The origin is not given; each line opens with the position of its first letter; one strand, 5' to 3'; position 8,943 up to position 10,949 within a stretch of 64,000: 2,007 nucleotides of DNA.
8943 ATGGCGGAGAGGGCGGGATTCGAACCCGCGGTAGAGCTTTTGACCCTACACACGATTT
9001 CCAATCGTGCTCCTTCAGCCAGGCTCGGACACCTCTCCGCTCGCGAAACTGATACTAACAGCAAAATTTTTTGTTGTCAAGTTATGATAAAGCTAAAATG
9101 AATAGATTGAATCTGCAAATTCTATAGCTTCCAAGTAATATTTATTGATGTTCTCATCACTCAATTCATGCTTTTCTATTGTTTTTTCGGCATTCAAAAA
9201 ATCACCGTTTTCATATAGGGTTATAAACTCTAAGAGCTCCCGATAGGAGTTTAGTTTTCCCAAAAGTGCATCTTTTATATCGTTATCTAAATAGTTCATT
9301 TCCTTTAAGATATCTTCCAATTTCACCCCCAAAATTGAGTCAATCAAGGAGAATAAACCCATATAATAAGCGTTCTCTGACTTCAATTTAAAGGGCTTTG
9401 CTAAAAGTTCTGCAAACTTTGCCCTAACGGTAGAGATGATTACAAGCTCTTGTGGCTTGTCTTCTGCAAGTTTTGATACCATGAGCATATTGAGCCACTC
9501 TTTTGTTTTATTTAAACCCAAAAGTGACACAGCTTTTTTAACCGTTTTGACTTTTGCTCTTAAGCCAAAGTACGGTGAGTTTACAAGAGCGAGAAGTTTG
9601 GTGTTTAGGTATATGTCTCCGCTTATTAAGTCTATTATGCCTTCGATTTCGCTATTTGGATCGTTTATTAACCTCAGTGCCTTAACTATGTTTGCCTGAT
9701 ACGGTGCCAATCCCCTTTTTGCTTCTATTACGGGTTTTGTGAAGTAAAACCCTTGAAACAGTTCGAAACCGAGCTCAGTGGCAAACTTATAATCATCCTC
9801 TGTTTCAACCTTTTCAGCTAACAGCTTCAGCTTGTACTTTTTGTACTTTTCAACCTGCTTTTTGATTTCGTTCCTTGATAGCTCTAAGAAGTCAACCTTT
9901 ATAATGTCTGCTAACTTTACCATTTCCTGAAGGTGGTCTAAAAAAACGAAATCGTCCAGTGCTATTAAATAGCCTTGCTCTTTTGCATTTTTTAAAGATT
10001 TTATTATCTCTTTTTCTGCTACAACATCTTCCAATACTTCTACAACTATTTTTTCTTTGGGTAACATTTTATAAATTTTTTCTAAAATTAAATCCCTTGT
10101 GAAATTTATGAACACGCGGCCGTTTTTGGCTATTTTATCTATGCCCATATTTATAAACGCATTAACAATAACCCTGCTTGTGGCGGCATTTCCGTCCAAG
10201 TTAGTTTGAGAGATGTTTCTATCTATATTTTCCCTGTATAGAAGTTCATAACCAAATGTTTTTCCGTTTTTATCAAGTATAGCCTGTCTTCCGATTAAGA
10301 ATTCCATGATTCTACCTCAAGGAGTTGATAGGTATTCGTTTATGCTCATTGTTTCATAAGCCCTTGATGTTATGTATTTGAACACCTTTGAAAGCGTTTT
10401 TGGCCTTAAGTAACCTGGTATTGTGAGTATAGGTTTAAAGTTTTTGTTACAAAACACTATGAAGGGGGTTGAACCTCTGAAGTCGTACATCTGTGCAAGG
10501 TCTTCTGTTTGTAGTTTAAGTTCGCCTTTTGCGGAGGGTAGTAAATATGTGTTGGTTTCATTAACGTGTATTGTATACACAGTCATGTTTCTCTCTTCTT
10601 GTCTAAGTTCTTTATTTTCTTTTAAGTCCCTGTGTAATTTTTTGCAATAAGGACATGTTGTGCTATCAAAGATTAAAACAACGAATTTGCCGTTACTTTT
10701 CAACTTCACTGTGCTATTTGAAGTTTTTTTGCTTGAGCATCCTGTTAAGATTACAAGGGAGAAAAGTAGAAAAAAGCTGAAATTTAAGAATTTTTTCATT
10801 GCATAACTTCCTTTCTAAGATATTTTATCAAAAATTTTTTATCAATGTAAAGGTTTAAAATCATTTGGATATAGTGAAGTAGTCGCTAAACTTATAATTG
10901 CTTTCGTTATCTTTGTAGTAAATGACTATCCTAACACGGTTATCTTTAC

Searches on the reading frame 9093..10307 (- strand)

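Call 3: search_protein_families(library=pfam, proteins=[window:9093-10307:-], max_evalue=0.01)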
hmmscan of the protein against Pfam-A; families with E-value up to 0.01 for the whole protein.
window:9093-10307:- (404 aa): 2 families
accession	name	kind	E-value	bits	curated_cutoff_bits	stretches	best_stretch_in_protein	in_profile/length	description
PF08668.18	HDOD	-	4.2e-21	75.8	22.9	1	206-322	7-130/196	HDOD domain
PF00563.25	EAL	-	1.5e-11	44.5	31.3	1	48-192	85-236/236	EAL domain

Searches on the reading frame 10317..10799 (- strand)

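Call 3: search_protein_families(library=pfam, proteins=[window:10317-10799:-], max_evalue=0.01)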
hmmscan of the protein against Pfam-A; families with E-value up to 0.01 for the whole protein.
window:10317-10799:- (160 aa): 5 families
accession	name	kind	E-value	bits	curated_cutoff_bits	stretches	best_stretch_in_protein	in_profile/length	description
PF13098.12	Thioredoxin_2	-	1.9e-16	60.7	27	1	34-139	2-103/104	Thioredoxin-like domain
PF00578.27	AhpC-TSA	-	0.00015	22.2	26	1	25-83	12-71/124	AhpC/TSA family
PF08534.16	Redoxin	-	0.0002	21.6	26.6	1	25-81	15-73/148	Redoxin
PF13899.12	Thioredoxin_7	-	0.00025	21.6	27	1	33-116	13-80/83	Thioredoxin-like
PF13905.12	Thioredoxin_8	-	0.0062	17.3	27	0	37-81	1-45/94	Thioredoxin-like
